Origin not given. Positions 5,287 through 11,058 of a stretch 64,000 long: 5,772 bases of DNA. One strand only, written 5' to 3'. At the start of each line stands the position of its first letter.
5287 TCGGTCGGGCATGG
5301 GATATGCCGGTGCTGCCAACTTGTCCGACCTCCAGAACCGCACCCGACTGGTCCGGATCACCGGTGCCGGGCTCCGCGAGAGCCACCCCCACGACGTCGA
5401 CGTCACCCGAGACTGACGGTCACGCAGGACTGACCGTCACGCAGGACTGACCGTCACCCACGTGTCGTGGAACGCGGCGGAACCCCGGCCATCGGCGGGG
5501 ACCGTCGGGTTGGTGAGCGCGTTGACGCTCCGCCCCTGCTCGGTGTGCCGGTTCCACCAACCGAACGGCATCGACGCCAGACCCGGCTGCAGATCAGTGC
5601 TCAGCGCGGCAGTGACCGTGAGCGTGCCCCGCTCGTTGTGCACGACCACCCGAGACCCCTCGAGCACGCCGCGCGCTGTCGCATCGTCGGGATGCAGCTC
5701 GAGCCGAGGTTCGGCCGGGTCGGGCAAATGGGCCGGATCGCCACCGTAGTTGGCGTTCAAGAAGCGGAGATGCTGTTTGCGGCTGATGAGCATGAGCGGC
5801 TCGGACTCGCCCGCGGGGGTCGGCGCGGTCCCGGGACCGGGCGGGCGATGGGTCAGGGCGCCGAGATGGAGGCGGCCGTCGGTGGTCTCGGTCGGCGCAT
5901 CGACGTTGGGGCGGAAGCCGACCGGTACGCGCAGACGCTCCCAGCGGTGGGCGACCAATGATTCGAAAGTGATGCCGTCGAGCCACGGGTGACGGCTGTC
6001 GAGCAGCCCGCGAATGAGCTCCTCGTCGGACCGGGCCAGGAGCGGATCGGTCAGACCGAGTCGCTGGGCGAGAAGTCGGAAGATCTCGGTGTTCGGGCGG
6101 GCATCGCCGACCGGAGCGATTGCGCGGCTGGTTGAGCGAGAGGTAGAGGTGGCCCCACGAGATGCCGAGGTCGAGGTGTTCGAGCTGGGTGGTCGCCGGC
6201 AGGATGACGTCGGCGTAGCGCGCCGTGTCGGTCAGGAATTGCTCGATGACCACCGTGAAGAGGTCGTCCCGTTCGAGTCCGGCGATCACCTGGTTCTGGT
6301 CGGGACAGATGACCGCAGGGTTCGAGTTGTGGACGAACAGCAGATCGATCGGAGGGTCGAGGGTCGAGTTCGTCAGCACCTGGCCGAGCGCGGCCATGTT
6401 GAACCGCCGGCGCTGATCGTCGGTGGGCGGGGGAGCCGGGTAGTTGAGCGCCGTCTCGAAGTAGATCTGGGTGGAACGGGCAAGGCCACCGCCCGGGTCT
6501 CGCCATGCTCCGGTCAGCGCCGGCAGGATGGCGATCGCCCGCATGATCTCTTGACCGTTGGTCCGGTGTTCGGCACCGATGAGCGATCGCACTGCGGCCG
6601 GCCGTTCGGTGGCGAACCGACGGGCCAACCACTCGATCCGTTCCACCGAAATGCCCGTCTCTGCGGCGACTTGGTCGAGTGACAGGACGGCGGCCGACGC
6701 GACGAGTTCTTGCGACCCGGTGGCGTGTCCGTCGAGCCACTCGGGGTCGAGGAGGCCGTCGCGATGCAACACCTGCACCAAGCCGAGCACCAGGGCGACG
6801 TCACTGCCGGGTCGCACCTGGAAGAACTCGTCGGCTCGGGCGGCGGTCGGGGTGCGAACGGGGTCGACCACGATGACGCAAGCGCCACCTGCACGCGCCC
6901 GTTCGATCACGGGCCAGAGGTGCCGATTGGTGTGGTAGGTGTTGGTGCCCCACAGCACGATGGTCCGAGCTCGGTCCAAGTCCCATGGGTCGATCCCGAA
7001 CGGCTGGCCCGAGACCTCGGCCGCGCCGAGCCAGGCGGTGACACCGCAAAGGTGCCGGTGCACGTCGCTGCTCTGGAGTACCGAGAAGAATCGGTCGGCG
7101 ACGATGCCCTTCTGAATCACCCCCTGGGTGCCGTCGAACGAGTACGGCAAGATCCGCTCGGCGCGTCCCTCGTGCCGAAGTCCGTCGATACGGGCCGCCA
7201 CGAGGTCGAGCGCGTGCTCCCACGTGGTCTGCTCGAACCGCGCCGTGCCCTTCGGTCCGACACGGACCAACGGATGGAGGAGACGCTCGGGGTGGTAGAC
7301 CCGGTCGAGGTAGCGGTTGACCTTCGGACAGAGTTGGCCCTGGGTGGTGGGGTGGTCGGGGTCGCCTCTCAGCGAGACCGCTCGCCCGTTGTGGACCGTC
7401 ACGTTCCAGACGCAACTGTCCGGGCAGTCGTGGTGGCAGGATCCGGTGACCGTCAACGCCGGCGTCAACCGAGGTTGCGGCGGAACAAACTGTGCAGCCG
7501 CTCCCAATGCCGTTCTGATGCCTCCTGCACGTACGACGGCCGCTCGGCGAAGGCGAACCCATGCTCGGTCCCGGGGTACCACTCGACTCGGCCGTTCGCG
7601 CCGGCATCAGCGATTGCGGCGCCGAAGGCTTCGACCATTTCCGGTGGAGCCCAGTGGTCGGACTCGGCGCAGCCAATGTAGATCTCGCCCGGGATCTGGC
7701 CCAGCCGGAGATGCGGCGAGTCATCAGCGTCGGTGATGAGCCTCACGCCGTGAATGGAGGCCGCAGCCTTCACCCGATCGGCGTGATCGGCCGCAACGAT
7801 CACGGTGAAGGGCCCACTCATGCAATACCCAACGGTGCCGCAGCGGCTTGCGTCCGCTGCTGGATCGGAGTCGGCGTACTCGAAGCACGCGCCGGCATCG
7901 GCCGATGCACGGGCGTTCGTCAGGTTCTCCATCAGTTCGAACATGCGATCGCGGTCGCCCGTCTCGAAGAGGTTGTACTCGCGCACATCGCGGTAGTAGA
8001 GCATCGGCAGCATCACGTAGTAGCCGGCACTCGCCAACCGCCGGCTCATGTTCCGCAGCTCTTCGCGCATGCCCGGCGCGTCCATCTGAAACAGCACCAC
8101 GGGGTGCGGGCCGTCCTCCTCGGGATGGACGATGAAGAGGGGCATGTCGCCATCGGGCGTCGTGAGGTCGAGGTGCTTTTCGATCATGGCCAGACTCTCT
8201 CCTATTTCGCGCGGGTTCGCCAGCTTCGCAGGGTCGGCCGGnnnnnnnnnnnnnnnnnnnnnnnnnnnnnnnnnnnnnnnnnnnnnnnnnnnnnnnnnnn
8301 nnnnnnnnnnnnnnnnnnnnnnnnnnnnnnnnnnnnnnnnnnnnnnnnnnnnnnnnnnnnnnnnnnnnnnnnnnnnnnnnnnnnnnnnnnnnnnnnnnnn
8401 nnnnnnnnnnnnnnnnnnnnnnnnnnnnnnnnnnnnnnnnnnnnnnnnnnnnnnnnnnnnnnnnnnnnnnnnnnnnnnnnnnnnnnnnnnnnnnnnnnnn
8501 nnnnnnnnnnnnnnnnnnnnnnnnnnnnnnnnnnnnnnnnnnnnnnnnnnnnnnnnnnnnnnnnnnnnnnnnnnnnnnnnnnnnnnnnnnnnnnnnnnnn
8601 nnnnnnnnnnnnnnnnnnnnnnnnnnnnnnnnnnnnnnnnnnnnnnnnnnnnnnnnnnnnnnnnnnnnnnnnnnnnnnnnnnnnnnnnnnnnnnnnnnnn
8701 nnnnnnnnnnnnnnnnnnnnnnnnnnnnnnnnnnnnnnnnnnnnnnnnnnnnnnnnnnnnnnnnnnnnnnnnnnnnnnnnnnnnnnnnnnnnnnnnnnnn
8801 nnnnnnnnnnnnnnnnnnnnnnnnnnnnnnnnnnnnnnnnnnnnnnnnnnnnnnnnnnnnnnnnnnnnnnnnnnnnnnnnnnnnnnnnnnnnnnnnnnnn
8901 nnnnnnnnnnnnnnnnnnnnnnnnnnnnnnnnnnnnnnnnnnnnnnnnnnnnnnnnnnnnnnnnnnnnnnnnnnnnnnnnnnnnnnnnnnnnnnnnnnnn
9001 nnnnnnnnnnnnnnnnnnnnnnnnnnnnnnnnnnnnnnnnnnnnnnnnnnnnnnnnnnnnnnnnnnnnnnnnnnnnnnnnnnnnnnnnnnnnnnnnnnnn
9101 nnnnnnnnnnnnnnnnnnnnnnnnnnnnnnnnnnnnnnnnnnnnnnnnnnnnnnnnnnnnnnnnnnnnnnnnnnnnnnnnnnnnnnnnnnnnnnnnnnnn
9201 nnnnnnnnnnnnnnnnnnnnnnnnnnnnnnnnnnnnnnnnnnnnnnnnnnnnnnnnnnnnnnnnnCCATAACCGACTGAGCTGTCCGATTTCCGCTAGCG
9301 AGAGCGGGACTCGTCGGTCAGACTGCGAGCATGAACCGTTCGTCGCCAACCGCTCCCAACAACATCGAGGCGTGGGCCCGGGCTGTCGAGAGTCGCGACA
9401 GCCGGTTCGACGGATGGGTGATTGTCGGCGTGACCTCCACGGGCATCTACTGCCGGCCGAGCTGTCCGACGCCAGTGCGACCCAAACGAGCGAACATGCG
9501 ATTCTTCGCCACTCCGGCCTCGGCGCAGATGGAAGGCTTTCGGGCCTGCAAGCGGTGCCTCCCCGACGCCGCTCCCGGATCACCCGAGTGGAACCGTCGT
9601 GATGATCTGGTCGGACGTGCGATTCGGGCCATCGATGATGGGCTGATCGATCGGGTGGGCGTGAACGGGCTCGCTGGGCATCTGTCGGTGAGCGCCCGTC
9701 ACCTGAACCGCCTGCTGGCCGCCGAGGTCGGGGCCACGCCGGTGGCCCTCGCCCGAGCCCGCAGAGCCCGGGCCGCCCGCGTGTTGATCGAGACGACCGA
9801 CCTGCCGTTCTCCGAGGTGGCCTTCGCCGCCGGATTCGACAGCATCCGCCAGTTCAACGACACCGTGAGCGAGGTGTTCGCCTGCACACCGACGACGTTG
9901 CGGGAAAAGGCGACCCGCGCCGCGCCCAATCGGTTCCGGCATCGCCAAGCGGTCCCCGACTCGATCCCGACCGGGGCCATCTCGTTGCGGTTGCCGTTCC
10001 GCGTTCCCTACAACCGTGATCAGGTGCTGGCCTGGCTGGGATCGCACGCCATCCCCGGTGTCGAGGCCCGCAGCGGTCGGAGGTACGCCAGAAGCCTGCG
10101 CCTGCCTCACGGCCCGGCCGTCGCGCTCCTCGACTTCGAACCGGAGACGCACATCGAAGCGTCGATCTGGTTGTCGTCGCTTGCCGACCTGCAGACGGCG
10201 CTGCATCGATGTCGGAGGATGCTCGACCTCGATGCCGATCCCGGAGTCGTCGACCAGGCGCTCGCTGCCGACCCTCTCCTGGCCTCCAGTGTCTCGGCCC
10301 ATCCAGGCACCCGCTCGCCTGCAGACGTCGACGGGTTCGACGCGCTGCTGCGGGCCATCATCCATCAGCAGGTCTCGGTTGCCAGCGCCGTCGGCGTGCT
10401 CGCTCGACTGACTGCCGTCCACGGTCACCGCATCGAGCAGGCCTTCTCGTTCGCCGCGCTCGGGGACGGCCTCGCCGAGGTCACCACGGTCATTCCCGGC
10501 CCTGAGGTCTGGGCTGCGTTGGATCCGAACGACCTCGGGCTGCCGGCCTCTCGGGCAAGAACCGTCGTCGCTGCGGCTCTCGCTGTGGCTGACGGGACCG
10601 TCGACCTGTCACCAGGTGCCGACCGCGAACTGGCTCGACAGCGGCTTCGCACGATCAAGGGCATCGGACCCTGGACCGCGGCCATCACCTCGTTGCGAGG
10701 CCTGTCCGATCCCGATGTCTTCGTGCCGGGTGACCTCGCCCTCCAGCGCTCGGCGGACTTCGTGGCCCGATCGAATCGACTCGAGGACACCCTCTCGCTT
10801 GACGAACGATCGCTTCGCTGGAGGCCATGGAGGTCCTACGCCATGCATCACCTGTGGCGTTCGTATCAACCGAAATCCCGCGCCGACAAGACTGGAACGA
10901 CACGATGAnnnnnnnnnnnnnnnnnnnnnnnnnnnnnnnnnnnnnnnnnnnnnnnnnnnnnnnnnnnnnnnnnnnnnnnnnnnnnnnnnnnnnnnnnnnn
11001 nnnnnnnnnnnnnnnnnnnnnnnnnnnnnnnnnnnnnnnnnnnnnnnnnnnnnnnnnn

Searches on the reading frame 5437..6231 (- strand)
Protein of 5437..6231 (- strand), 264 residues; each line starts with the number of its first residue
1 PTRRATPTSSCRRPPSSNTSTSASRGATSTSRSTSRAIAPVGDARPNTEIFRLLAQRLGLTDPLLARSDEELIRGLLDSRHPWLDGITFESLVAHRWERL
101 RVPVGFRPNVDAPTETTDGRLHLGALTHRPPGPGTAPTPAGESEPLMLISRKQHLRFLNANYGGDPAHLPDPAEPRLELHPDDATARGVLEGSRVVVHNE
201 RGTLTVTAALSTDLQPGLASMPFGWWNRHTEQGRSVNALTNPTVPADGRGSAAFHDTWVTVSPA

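Call 25: search_protein_families(library=pfam, proteins=[window:5437-6231:-], max_evalue=0.01)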
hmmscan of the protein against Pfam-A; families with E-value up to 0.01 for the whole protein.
window:5437-6231:- (264 aa): 1 family
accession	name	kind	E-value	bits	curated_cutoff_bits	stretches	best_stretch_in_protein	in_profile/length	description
PF01568.27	Molydop_binding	-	4.2e-21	75.5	26.8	1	146-253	1-105/110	Molydopterin dinucleotide binding domain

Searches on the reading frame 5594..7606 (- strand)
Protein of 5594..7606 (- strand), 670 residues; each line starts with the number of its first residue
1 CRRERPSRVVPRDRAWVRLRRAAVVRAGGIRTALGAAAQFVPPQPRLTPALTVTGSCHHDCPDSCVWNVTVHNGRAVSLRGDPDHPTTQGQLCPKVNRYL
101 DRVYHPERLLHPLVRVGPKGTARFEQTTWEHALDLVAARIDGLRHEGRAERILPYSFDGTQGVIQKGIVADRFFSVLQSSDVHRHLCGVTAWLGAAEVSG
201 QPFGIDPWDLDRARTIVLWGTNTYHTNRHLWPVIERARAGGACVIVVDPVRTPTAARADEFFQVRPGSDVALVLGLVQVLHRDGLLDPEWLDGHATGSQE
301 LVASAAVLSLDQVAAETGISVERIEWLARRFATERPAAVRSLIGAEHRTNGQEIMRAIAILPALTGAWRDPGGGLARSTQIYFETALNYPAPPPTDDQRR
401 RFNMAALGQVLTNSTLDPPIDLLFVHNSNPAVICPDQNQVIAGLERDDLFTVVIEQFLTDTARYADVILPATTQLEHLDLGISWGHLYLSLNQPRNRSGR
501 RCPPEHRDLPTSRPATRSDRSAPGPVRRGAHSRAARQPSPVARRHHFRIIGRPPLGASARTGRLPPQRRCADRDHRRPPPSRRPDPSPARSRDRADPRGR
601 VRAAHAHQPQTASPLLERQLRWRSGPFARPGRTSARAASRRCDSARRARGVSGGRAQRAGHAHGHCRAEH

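Call 25: search_protein_families(library=pfam, proteins=[window:5594-7606:-], max_evalue=0.01)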
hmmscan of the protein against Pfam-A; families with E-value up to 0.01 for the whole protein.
window:5594-7606:- (670 aa): 2 families
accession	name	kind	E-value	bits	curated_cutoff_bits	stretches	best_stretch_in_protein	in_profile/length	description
PF00384.28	Molybdopterin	-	2e-31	109.8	24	1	108-480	1-319/353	Molybdopterin oxidoreductase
PF04879.21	Molybdop_Fe4S4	-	6.2e-11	42.5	22.7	1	53-105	4-55/55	Molybdopterin oxidoreductase Fe4S4 domain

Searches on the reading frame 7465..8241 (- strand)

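Call 42: search_protein_families(library=pfam, proteins=[window:7465-8241:-], max_evalue=0.001)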
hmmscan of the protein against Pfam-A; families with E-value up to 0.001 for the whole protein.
window:7465-8241:- (258 aa): 2 families
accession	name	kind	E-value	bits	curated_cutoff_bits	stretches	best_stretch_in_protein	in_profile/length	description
PF01738.24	DLH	-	6.6e-41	140.7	21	1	36-255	4-215/217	Dienelactone hydrolase family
PF07224.18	Chlorophyllase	-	0.00072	18.9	26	1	28-83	24-79/301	Chlorophyllase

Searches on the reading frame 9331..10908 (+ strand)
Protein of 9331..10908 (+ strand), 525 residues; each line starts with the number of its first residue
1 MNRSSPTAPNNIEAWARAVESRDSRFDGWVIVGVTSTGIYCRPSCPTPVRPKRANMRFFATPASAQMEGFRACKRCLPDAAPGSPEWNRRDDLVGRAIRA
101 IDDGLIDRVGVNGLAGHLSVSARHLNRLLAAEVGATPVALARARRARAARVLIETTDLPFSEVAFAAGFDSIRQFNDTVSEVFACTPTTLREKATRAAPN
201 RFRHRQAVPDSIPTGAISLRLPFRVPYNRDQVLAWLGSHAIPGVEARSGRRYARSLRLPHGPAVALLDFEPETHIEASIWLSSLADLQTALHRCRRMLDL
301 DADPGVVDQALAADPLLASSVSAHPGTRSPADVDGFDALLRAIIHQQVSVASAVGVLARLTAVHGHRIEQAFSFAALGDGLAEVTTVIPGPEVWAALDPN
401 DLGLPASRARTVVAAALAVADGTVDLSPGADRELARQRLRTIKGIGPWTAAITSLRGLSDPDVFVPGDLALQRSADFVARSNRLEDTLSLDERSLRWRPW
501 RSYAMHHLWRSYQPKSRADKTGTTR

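Call 25: search_protein_families(library=pfam, proteins=[window:9331-10908:+], max_evalue=0.01)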
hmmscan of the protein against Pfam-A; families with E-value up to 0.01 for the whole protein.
window:9331-10908:+ (525 aa): 4 families
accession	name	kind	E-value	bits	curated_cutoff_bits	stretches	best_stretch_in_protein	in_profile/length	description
PF06029.17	AlkA_N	-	2e-31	109.1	26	1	219-334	2-118/118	AlkA N-terminal domain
PF02805.21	Ada_Zn_binding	-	2.7e-24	85.4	23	1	17-79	4-65/65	Metal binding domain of Ada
PF12833.13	HTH_18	-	2.4e-18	66.6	33.6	1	114-192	1-79/80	Helix-turn-helix domain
PF00165.29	HTH_AraC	-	0.0001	22.8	26.6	0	153-188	1-38/42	Bacterial regulatory helix-turn-helix proteins, AraC family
